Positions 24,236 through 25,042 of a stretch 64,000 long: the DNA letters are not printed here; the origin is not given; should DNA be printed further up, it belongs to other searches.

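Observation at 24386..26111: HTH-ImmA/IrrE metallopeptidase + DUF4411 PIN-like nuclease two-gene module (toxin-antitoxin/defence-like)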

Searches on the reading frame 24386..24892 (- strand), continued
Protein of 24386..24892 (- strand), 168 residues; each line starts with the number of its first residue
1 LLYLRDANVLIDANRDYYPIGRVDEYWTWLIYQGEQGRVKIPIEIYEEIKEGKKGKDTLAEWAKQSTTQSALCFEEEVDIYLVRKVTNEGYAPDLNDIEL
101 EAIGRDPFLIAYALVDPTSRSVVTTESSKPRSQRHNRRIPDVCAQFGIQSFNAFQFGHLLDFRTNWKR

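Call 38: find_encoding_contigs(protein=P0019, flank=8000, max_places=1)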
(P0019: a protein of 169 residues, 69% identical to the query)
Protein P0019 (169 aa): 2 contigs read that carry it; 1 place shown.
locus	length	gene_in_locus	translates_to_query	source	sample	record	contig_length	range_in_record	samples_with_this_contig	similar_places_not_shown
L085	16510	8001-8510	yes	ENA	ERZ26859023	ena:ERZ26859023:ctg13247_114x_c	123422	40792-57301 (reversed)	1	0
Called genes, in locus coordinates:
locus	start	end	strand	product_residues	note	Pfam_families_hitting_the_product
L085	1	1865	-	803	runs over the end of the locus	PF01266:DAO, PF16350:FAO_M, PF01571:GCV_T, PF08669:GCV_T_C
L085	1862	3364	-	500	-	PF06253:MTTB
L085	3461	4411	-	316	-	PF01965:DJ-1_PfpI, PF00165:HTH_AraC (weak), PF12833:HTH_18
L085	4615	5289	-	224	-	PF12146:Hydrolase_4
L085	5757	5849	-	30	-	-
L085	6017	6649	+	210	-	PF00589:Phage_integrase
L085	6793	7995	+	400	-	PF06114:Peptidase_M78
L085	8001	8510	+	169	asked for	PF14367:DUF4411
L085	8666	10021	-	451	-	PF05598:DUF772, PF01609:DDE_Tnp_1, PF13751:DDE_Tnp_1_6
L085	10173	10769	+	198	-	PF19570:DUF6088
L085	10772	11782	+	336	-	PF08843:AbiEii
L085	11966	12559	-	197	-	PF04079:SMC_ScpB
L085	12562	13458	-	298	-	PF07183:DUF1403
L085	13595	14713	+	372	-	PF00589:Phage_integrase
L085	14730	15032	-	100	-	PF01381:HTH_3, PF15943:YdaS_toxin (faint)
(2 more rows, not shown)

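Call 39: find_encoding_contigs(protein=P0045, flank=8000, max_places=1)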
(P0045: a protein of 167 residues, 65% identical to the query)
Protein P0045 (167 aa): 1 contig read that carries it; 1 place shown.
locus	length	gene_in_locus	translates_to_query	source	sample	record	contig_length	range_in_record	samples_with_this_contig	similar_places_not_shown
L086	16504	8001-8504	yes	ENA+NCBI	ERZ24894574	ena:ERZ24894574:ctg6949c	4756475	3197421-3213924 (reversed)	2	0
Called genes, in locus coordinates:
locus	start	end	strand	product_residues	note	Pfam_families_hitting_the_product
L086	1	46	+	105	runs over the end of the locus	PF06296:RelE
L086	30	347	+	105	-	PF01381:HTH_3 (faint)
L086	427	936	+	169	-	-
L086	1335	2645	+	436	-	PF00464:SHMT, PF00155:Aminotran_1_2 (weak)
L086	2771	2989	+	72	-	PF01176:eIF-1a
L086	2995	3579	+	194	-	PF02545:Maf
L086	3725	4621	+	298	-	PF10150:RNase_E_G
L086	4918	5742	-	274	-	PF01479:S4, PF00849:PseudoU_synth_2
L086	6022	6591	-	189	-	-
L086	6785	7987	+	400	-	PF06114:Peptidase_M78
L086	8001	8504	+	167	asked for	PF14367:DUF4411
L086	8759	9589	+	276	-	PF05875:Ceramidase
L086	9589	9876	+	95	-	PF02686:GatC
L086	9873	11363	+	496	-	PF01425:Amidase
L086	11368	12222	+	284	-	-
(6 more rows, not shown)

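Call 40: find_encoding_contigs(protein=P0004, flank=8000, max_places=1)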
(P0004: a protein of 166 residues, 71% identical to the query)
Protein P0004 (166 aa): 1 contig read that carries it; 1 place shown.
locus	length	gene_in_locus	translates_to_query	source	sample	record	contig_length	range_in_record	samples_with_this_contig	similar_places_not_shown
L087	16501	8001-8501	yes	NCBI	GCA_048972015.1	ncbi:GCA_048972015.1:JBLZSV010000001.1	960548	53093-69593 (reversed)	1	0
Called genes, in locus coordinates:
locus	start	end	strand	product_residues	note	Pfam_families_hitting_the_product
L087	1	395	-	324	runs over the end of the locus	PF04199:Cyclase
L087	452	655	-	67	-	-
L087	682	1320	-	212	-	PF13460:NAD_binding_10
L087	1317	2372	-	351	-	PF00892:EamA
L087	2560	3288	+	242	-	PF03466:LysR_substrate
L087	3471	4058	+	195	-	PF01810:LysE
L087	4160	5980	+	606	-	PF13576:Pentapeptide_3 (faint)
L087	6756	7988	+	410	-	PF13560:HTH_31 (faint), PF06114:Peptidase_M78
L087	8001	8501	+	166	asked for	PF14367:DUF4411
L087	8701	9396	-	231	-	PF06114:Peptidase_M78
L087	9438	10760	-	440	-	PF00268:Ribonuc_red_sm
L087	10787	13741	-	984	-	PF03477:ATP-cone, PF00317:Ribonuc_red_lgN, PF02867:Ribonuc_red_lgC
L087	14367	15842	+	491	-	PF00370:FGGY_N, PF02782:FGGY_C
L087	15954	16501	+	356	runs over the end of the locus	PF00990:GGDEF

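Call 41: predict_structure(alignment_id=A1)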
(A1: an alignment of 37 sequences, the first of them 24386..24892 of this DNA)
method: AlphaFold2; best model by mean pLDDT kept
length: 168 residues; sequences in the alignment: 37
mean_pLDDT: 92.5   pTM: 0.87
mean pLDDT of the five models: 92.5, 92.1, 89.3, 86.9, 86.3
residues with pLDDT >= 90: 141; 70-90: 25; 50-70: 2; < 50: 0
segments of 3 or more residues with pLDDT < 50: none
pLDDT, mean of each block of 10 residues (from residue 1): 90 92 94 97 94 81 96 95 97 94 94 96 89 89 96 93 87
secondary structure, 60 per line:
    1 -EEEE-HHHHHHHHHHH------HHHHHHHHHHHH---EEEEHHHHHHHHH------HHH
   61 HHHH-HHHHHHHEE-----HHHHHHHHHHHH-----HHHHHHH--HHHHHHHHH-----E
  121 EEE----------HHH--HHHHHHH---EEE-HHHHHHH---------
elements in order: E2-5 H7-17 H24-35 E39-42 H43-51 H58-64 H66-72 H80-91 H97-103 H106-114 E120-123 H139-145 E149-151 H153-159

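Call 52: fold_search(model_id=the predicted structure, library=pdb)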
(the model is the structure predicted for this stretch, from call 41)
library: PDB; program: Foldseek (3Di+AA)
matches with E <= 10: 361; with E <= 0.001: 2
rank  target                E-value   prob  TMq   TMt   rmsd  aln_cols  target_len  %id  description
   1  6a7v_A                5.9e-04  1.00  0.54  0.65   5.0       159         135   14  Crystal structure of Mycobacterium tuberculosis VapBC11 toxin-antitoxin complex (released 2018-10-10)
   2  6a7v_C                7.6e-04  1.00  0.53  0.61   5.1       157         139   15  Crystal structure of Mycobacterium tuberculosis VapBC11 toxin-antitoxin complex (released 2018-10-10)
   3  3zvk_B                1.1e-03  1.00  0.50  0.60   5.1       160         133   16  Crystal structure of VapBC2 from Rickettsia felis bound to a DNA fragment from their promoter (released 2011-12-14)
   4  3zvk_A                1.2e-03  1.00  0.48  0.58   5.8       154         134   17  Crystal structure of VapBC2 from Rickettsia felis bound to a DNA fragment from their promoter (released 2011-12-14)
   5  3zvk_C                1.2e-03  1.00  0.49  0.60   5.1       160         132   16  Crystal structure of VapBC2 from Rickettsia felis bound to a DNA fragment from their promoter (released 2011-12-14)
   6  6a7v_G                1.5e-03  1.00  0.53  0.62   5.1       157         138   15  Crystal structure of Mycobacterium tuberculosis VapBC11 toxin-antitoxin complex (released 2018-10-10)
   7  3h87_B                2.8e-03  1.00  0.50  0.59   5.0       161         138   12  Rv0301 Rv0300 Toxin Antitoxin Complex from Mycobacterium tuberculosis (released 2009-05-05)
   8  3h87_A                4.9e-03  1.00  0.50  0.60   5.4       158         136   13  Rv0301 Rv0300 Toxin Antitoxin Complex from Mycobacterium tuberculosis (released 2009-05-05)
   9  3ix7_B                5.9e-03  1.00  0.42  0.52   5.6       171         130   11  Crystal structure of a domain of functionally unknown protein from Thermus thermophilus HB8 (released 2009-09-22)
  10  1o4w                  1.5e-02  1.00  0.44  0.56   5.1       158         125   14  CRYSTAL STRUCTURE OF a PIN (PILT N-TERMINUS) DOMAIN CONTAINING PROTEIN (AF0591) FROM ARCHAEOGLOBUS FULGIDUS AT 1.90 A RE (released 2003-07-29)
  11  7og5_A                2.0e-02  0.89  0.42  0.44   7.3       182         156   11  RNA-free Ribonuclease P from Halorhodospira halophila (released 2021-07-07)
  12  5h4h_B                2.2e-02  0.99  0.50  0.56   5.2       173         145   11  Structure of PIN-domain protein (VapC4 toxin) from Pyrococcus horikoshii determined at 2.2 A resolution (released 2016-11-23)
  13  8kd9_D                2.6e-02  0.75  0.40  0.37  10.1       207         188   12  Cryo-EM structure of Aquifex aeolicus minimal protein-only RNase P (HARP) in complex with pre-tRNAs (released 2024-08-14)
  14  4chg_A                2.8e-02  0.99  0.50  0.60   5.5       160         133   14  Crystal structure of VapBC15 complex from Mycobacterium tuberculosis (released 2014-11-12)
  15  1v8p_A                3.2e-02  0.97  0.48  0.59   5.0       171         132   15  Crystal structure of PAE2754 from Pyrobaculum aerophilum (released 2004-02-10)
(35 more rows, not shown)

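Call 55: search_dna_similar(query=window:24386-24892:-, collection=plasmids, mode=protein, max_rows=15)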
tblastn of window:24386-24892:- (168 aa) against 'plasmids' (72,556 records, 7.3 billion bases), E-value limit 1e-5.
Records with a match: 27; places in all: 27; records where one place covers at least 80% of the query: 27.
Best place of each record, by identity: <60% 27.
By first word of the organism name: Sinorhizobium 8; Rhizobium 7; Enterobacter 3; Sphingobium 1; Caballeronia 1; Neorhizobium 1; Burkholderia 1; Cupriavidus 1; Sphingomonas 1; Methylobacterium 1; and 2 more.
By predicted mobility (MOB-suite, as given by PLSDB): conjugative 12; non-mobilizable 8; mobilizable 7.
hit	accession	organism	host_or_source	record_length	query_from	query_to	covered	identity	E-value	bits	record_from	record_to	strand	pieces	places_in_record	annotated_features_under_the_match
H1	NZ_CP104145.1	Rhizobium sullae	Sulla coronaria,cell culture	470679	2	167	99%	55.4%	2e-42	156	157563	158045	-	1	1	DUF4411 family protein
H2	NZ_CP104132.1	Sinorhizobium sp. K101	Phaseolus vulgaris,cell ...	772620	2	167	99%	54.2%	1e-41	154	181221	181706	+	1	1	DUF4411 family protein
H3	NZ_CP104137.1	Sinorhizobium sp. C101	Phaseolus vulgaris,cell ...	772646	2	167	99%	54.2%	1e-41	154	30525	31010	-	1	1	DUF4411 family protein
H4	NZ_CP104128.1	Sinorhizobium sp. M103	Phaseolus vulgaris,cell ...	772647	2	167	99%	54.2%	1e-41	154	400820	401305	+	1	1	DUF4411 family protein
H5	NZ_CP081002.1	Sphingobium sp. V4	cell culture,soil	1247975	1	167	99%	53.3%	2e-38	145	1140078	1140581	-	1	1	record has no annotation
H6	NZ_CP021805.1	Sinorhizobium meliloti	Medicago truncatula,Single Cell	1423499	2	167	99%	53.0%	2e-40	150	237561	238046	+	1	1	none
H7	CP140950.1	Sinorhizobium meliloti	Medicago lupulina,whole organism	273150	2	167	99%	52.4%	8e-37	140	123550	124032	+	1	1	DUF4411 family protein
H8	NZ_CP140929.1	Sinorhizobium medicae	Medicago lupulina,whole organism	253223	2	167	99%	52.4%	2e-36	139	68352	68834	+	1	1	DUF4411 family protein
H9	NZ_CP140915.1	Sinorhizobium medicae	Medicago lupulina,whole organism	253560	2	167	99%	52.4%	2e-36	139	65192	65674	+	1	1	DUF4411 family protein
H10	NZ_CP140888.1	Sinorhizobium medicae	Medicago lupulina,whole organism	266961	2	167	99%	52.4%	2e-36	139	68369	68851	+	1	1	DUF4411 family protein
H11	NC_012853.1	Rhizobium leguminosarum bv. trifolii WSM1325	-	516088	2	167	99%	51.8%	2e-36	139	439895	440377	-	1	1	DUF4411 family protein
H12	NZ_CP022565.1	Rhizobium leguminosarum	Root nodule,Pisum sativum root-nodule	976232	2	167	99%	51.8%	1e-35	137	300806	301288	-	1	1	DUF4411 family protein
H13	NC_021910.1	Rhizobium etli bv. mimosae str. Mim1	Mimosa affinis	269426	2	167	99%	51.2%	1e-37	143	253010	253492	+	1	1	DUF4411 family protein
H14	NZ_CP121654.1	Rhizobium sp. CB3171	Calliandra calothyrsus,cell culture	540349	1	167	99%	50.3%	5e-40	150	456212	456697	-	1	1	DUF4411 family protein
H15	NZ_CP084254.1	Caballeronia sp. Sq4a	Anasa tristis,Cell culture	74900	2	166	98%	50.3%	2e-36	139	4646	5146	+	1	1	DUF4411 family protein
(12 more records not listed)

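Call 56: search_dna_similar(query=window:24386-24892:-, collection=phages, mode=protein, max_rows=15)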
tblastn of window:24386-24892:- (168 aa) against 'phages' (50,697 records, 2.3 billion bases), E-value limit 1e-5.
No match.

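Call 57: get_annotated_region(hit=H15, flank=4000)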
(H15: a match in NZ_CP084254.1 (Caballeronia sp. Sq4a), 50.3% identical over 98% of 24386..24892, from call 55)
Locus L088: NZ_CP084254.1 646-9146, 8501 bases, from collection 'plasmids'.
description: Caballeronia sp. Sq4a plasmid p2, complete sequence
organism: Caballeronia sp. Sq4a (NCBI taxid 2878152)
taxonomy: Bacteria; Pseudomonadota; Betaproteobacteria; Burkholderiales; Burkholderiaceae; Caballeronia; Caballeronia sp. Sq4a
host: -; source: Anasa tristis,Cell culture; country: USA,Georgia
typing (MOB-suite, as given by PLSDB): mobilizable; relaxase MOBP
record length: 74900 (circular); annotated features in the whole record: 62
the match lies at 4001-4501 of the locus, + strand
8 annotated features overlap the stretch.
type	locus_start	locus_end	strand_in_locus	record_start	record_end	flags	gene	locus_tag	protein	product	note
CDS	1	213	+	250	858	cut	-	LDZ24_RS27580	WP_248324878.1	hypothetical protein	-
CDS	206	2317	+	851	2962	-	-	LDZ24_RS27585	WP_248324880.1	site-specific integrase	-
CDS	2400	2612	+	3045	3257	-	-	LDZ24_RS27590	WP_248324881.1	hypothetical protein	-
CDS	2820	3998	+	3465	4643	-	-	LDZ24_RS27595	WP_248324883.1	XRE family transcriptional regulator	-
CDS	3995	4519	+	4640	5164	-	-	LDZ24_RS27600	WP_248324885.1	DUF4411 family protein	-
CDS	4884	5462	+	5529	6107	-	-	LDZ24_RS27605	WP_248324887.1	zinc-ribbon domain-containing protein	-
CDS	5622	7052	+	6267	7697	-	-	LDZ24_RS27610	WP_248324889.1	ATP-binding protein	-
CDS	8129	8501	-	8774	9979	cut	-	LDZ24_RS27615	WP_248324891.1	GAF domain-containing sensor histidine kinase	-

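Call 58: find_related_loci(query=A1, collection=viral_contigs, flank=6000)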
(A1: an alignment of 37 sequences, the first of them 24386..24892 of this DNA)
Query A1 (168 aa) in viral_contigs; peptide patterns used: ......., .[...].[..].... (x = any residue, [..] = any of these).
141 stretches matched a pattern; 8 encode a relative of the query (tblastn E <= 1e-3); 8 distinct loci.
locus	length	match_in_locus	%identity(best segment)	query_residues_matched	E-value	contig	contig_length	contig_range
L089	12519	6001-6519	60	1-166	1e-66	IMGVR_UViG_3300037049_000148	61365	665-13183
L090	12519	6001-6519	60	1-166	1e-66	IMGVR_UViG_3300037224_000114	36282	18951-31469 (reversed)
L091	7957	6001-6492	56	1-167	2e-61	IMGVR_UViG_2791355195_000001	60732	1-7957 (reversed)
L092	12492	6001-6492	53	1-167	1e-58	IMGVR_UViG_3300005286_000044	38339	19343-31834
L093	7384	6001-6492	50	6-168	1e-52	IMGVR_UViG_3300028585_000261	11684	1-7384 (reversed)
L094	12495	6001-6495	46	2-168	3e-49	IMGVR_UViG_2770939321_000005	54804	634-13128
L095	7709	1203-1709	43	1-167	9e-45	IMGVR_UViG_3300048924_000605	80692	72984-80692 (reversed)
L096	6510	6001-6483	44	1-166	1e-37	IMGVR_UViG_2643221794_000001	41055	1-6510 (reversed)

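Call 63: search_protein_families(library=pfam, alignment_id=A3, max_evalue=0.00001)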
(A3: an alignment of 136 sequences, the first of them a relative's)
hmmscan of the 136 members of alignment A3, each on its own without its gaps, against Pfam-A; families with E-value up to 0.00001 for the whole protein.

A. member 1, L001:2295-4298:- (667 aa): 7 families
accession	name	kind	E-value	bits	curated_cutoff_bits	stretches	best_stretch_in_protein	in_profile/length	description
PF01653.23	DNA_ligase_aden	-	4e-87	292.4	27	1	69-316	3-253/253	NAD-dependent DNA ligase adenylation domain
PF03120.22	DNA_ligase_OB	-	1e-32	112.3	32.9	1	319-396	1-78/79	NAD-dependent DNA ligase OB-fold domain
PF12826.13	HHH_2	-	4.8e-19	68.7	27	1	507-568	1-62/64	Helix-hairpin-helix motif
PF00533.33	BRCT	-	1.2e-12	48.3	21.3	1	592-664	3-76/78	BRCA1 C Terminus (BRCT) domain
PF03119.21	DNA_ligase_ZBD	-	3.6e-10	40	25.8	1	406-430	2-26/27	NAD-dependent DNA ligase C4 zinc finger domain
PF22745.1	Nlig-Ia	-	2.8e-09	37.9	27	1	4-54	2-52/92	DNA ligase-like, N-terminal NAD+-binding domain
PF14520.12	HHH_5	-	2.1e-07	31.8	27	0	446-498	5-56/57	Helix-hairpin-helix domain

B. families by the number of members that match (of 136 scanned): 117 families (the first 25 are shown)
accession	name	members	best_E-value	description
PF01381.28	HTH_3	5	4.6e-17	Helix-turn-helix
PF02545.19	Maf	4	1.7e-57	Maf-like protein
PF13560.12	HTH_31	4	2.1e-10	Helix-turn-helix domain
PF08369.16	PCP_red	3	9.3e-36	Proto-chlorophyllide reductase 57 kD subunit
PF00884.28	Sulfatase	2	3.8e-59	Sulfatase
PF02384.22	N6_Mtase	2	1.4e-50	N-6 DNA Methylase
PF00239.26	Resolvase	2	2.7e-40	Resolvase, N terminal domain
PF00589.27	Phage_integrase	2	8.4e-39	Phage integrase family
PF04909.20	Amidohydro_2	2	1.8e-34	Amidohydrolase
PF01420.25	Methylase_S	2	1.5e-31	Type I restriction modification DNA specificity domain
PF00593.30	TonB_dep_Rec_b-barrel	2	5.8e-27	TonB dependent receptor-like, beta-barrel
PF07715.20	Plug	2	3.2e-21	TonB-dependent Receptor Plug Domain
PF00694.25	Aconitase_C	2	1.2e-20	Aconitase C-terminal domain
PF13620.12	CarboxypepD_reg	2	2.9e-13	Carboxypeptidase regulatory-like domain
PF07669.17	Eco57I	2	3.9e-09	Eco57I restriction-modification methylase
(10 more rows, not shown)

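Call 64: search_protein_families(library=padloc, alignment_id=A3, max_evalue=0.00001)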
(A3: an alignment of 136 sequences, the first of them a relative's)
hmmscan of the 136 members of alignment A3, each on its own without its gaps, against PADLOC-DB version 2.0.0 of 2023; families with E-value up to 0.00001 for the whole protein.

A. member 1, L001:2295-4298:- (667 aa): 1 family
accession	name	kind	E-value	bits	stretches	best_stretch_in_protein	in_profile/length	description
PDLC05027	PDC-S48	-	5.1e-11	40.3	1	539-667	291-406/411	-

B. families by the number of members that match (of 136 scanned): 177 families (the first 25 are shown)
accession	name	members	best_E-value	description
PDLC03021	MTase_I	2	1e-87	Type I methyltransferase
PDLC03127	Specificity_I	2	3.3e-58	Type I specificity subunit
PDLC03026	MTase_I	2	8.4e-54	Type I methyltransferase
PDLC03025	MTase_I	2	1.8e-50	Type I methyltransferase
PDLC03079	Specificity_I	2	3.8e-47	Type I specificity subunit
PDLC03107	Specificity_I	2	2.3e-40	Type I specificity subunit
PDLC03108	Specificity_I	2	3.8e-40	Type I specificity subunit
PDLC03157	Specificity_I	2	2.2e-38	Type I specificity subunit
PDLC03162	Specificity_I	2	3.3e-38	Type I specificity subunit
PDLC03194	Specificity_I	2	7.9e-38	Type I specificity subunit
PDLC04137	mad5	2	1e-37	mads_5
PDLC03099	Specificity_I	2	7.7e-37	Type I specificity subunit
PDLC03090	Specificity_I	2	8.2e-37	Type I specificity subunit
PDLC03072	Specificity_I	2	2.2e-36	Type I specificity subunit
PDLC03624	REase_MTase_IIG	2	2.8e-33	Type IIG restriction enzyme-methyltransferase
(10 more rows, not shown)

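Call 73: find_encoding_contigs(protein=P0242, flank=10000, max_places=1)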
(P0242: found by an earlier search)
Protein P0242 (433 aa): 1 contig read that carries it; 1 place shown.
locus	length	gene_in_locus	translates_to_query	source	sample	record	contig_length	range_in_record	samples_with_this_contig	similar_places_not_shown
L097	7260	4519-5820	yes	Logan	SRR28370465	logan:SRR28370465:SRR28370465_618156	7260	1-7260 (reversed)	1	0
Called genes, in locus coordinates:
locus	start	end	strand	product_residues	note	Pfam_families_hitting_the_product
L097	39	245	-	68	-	PF09855:Zn_ribbon_13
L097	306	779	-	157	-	-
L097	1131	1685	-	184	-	PF07963:N_methyl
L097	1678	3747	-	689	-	-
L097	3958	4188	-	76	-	PF09720:Unstab_antitox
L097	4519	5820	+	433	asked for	PF01053:Cys_Met_Meta_PP, PF01041:DegT_DnrJ_EryC1 (weak)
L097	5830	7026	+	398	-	PF00561:Abhydrolase_1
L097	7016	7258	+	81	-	?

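Call 80: search_protein_families(library=phrogs, proteins=[window:24386-24892:-], max_evalue=0.001)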
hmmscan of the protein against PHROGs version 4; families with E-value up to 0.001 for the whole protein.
window:24386-24892:- (168 aa): 1 family
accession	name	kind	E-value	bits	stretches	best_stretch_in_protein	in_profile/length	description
phrog_11126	-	unknown function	2.1e-20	74.2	1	2-161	3-160/167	-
